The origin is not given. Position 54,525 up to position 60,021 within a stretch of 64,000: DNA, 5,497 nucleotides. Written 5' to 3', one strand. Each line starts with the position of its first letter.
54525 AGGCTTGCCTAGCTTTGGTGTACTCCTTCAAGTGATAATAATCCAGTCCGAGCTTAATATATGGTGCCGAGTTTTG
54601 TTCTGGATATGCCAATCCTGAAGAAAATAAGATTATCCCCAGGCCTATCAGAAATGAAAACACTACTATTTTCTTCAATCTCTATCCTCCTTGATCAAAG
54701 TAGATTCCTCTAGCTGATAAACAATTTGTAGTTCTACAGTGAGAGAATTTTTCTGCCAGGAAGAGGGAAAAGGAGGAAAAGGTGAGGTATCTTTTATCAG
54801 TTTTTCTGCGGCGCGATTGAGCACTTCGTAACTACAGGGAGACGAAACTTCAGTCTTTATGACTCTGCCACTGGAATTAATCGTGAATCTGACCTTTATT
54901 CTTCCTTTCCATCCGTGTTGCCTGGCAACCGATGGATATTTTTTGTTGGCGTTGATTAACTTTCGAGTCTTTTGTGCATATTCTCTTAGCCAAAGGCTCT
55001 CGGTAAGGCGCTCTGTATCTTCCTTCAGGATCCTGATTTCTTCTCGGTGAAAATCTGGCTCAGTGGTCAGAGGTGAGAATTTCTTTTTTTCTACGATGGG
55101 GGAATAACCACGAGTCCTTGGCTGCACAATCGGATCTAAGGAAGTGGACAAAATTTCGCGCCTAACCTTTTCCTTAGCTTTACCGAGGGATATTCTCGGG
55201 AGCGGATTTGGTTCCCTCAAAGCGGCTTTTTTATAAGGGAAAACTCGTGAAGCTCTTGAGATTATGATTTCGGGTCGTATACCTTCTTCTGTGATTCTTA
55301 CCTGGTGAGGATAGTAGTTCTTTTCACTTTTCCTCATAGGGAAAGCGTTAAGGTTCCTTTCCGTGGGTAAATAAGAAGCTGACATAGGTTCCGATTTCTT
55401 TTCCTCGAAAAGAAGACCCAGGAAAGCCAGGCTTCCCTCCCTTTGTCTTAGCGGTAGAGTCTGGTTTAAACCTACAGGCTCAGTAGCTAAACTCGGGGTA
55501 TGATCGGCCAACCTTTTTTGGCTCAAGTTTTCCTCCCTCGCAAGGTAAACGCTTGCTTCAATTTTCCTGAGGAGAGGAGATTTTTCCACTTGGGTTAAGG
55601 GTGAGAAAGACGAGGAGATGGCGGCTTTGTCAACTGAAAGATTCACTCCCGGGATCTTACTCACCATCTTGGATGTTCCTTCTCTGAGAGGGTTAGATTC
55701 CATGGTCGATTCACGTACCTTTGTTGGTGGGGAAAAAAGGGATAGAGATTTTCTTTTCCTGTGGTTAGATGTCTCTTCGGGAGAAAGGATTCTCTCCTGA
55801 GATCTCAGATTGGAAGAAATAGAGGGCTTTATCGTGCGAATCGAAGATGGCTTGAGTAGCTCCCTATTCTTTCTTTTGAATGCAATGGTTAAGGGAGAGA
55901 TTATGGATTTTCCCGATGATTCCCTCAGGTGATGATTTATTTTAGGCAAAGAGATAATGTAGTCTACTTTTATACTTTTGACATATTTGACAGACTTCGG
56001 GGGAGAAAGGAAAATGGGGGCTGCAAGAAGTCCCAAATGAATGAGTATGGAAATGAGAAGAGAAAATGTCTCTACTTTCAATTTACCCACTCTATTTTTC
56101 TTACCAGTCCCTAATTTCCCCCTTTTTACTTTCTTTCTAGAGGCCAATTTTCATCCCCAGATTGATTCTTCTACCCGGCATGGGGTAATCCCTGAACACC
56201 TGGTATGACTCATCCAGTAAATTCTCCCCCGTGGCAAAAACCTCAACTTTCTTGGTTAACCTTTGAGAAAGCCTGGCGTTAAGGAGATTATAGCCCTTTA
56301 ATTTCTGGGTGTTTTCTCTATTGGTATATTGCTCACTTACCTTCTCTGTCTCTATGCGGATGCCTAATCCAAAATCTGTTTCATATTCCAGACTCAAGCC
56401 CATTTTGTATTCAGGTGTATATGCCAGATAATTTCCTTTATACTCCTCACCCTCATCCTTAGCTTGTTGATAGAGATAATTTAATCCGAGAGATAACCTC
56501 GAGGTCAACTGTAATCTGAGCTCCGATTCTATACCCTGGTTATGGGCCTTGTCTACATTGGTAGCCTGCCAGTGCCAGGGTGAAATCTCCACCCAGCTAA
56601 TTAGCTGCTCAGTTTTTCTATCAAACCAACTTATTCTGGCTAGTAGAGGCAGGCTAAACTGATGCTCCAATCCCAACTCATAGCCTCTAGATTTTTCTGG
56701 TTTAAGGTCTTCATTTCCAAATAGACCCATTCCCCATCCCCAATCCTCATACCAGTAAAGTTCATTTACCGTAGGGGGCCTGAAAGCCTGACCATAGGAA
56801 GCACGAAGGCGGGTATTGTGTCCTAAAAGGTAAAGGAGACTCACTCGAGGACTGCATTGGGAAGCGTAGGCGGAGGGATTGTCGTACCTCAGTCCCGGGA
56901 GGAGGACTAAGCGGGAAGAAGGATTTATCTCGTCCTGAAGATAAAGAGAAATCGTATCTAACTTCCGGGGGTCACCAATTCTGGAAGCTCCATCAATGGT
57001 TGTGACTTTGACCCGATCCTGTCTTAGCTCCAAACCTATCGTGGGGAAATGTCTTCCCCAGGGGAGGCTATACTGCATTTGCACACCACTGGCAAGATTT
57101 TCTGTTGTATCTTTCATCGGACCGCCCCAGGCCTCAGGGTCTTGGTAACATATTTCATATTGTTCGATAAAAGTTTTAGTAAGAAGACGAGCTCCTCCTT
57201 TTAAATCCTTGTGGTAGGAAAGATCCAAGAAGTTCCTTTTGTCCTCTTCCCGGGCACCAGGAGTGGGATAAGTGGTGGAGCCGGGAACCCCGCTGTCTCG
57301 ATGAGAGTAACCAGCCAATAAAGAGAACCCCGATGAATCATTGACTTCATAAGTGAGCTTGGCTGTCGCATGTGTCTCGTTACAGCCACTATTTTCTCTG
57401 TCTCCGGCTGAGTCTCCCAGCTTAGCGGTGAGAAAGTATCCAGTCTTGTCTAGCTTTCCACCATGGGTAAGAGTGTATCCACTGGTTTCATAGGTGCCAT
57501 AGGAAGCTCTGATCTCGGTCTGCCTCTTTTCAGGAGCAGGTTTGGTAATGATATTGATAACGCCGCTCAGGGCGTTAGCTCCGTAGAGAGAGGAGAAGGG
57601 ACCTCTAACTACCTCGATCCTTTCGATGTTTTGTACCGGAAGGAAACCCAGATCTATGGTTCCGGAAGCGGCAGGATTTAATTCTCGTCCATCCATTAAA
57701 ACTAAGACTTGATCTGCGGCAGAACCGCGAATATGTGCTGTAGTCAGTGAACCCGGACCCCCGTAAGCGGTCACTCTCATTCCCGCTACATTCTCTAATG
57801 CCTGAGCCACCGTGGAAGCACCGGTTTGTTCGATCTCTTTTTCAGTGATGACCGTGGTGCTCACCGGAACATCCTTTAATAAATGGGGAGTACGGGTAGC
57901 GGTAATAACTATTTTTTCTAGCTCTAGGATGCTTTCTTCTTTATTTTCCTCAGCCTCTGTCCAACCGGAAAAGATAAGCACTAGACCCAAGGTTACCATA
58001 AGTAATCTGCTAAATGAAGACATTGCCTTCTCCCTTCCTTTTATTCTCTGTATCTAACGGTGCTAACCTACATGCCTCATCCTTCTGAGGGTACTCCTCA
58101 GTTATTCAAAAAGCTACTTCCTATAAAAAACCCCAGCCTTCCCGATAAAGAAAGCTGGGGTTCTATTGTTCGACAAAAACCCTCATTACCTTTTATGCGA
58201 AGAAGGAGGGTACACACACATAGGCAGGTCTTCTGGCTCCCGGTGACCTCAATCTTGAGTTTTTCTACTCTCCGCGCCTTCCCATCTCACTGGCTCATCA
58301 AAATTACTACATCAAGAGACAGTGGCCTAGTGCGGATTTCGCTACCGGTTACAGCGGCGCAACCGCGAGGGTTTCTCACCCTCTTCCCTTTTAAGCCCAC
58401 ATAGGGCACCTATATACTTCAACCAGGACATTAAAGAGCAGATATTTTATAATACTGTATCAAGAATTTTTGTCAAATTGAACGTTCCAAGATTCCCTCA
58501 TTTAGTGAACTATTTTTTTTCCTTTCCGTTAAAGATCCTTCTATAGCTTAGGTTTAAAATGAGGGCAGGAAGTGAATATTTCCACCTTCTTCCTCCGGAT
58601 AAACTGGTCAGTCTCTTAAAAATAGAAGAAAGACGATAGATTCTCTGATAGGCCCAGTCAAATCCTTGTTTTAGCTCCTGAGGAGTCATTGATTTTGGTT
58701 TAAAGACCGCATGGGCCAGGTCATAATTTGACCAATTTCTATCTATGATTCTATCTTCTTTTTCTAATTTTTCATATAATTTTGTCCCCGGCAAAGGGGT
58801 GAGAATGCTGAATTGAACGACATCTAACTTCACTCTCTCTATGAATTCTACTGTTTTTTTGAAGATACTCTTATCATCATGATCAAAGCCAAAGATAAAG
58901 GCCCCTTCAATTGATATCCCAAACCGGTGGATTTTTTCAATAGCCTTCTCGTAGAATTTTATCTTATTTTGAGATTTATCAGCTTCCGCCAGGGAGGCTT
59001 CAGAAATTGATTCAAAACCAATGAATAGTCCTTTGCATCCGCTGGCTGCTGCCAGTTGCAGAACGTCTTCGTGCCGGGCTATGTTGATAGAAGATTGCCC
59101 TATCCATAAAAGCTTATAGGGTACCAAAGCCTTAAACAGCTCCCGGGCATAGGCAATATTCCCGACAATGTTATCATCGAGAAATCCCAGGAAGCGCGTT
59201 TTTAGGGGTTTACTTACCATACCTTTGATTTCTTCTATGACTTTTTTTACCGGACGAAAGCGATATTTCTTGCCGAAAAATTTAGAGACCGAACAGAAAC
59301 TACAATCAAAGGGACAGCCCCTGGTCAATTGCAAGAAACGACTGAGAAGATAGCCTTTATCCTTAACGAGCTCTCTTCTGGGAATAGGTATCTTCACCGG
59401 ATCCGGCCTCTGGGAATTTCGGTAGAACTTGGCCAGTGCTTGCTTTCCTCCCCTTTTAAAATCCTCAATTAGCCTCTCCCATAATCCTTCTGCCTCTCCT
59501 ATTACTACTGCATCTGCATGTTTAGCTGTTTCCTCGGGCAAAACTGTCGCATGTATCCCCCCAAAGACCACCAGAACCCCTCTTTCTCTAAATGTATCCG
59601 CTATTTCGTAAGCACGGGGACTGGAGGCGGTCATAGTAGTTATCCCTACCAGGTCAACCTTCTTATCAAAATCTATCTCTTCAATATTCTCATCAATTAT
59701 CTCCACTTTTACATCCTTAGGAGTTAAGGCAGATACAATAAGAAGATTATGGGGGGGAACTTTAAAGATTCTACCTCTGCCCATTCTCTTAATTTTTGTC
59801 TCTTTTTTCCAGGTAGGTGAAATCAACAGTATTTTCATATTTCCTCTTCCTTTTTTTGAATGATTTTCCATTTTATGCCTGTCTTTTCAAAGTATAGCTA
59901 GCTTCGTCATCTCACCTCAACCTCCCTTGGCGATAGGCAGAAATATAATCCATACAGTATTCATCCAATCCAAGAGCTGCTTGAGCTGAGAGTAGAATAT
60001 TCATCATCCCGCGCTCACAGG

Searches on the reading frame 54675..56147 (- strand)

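Call 53: search_protein_families(library=pfam, proteins=[window:54675-56147:-], max_evalue=0.00001)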
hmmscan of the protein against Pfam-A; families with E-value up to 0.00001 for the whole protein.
window:54675-56147:- (490 aa): 2 families
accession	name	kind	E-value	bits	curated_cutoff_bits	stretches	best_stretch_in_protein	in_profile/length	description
PF03544.19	TonB_C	-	6.7e-14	52.6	24.6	1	401-479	2-79/79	Gram-negative bacterial TonB protein C-terminal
PF13103.11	TonB_2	-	8.4e-08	32.7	22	1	388-473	2-83/85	TonB C terminal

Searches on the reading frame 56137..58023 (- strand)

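Call 53: search_protein_families(library=pfam, proteins=[window:56137-58023:-], max_evalue=0.00001)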
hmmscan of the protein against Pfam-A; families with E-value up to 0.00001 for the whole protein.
window:56137-58023:- (628 aa): 3 families
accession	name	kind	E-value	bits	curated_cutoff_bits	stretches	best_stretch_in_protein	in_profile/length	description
PF00593.30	TonB_dep_Rec_b-barrel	-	1.4e-53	183.7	27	1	185-602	26-436/436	TonB dependent receptor-like, beta-barrel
PF07715.20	Plug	-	1.7e-28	99.7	23.9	1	50-155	3-107/107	TonB-dependent Receptor Plug Domain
PF14905.12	OMP_b-brl_3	-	1.3e-07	31.4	27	1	390-607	159-378/408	Outer membrane protein beta-barrel family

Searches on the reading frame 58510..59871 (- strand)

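Call 53: search_protein_families(library=pfam, proteins=[window:58510-59871:-], max_evalue=0.00001)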
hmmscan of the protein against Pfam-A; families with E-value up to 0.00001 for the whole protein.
window:58510-59871:- (453 aa): 3 families
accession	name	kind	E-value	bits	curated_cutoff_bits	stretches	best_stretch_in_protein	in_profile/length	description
PF04055.27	Radical_SAM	-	1.2e-15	58.6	29.5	1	181-344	2-166/166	Radical SAM superfamily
PF02310.24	B12-binding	-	6.1e-14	52.3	32.1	1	42-133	16-119/121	B12 binding domain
PF13282.11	DUF4070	-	8.1e-06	26.4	22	0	363-423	1-60/144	Domain of unknown function (DUF4070)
